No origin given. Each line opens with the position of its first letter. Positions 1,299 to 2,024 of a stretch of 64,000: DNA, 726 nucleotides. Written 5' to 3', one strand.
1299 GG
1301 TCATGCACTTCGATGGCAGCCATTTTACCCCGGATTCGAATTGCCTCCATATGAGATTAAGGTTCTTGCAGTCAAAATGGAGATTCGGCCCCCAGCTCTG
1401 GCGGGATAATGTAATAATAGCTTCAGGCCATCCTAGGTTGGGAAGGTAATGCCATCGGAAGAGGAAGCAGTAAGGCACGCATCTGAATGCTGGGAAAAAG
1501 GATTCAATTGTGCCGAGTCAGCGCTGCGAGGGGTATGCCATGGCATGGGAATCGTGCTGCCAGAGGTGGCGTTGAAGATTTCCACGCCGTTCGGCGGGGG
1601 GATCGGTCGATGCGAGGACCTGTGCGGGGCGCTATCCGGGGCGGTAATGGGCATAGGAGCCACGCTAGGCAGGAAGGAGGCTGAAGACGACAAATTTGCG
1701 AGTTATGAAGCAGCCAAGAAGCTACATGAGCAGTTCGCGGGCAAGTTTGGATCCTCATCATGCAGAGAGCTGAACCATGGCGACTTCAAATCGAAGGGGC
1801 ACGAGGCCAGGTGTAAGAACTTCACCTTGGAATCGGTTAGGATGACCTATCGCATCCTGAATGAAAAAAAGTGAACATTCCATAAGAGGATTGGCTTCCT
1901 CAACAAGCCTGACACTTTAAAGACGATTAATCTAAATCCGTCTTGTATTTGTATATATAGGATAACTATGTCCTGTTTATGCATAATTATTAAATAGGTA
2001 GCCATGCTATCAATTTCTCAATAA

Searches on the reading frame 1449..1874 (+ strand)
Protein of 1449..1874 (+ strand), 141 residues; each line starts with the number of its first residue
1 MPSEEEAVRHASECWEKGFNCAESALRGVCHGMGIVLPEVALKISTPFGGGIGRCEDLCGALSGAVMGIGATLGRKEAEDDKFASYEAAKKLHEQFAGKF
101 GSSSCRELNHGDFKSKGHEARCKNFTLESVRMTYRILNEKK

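Call 13: search_protein_families(library=pfam, proteins=[window:1449-1874:+], max_evalue=0.0001)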
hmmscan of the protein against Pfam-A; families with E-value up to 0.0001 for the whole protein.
window:1449-1874:+ (141 aa): 1 family
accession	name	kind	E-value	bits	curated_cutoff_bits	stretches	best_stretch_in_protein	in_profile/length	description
PF09719.15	C_GCAxxG_C_C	-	4.9e-25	88.3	27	1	19-135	1-117/118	Putative redox-active protein (C_GCAxxG_C_C)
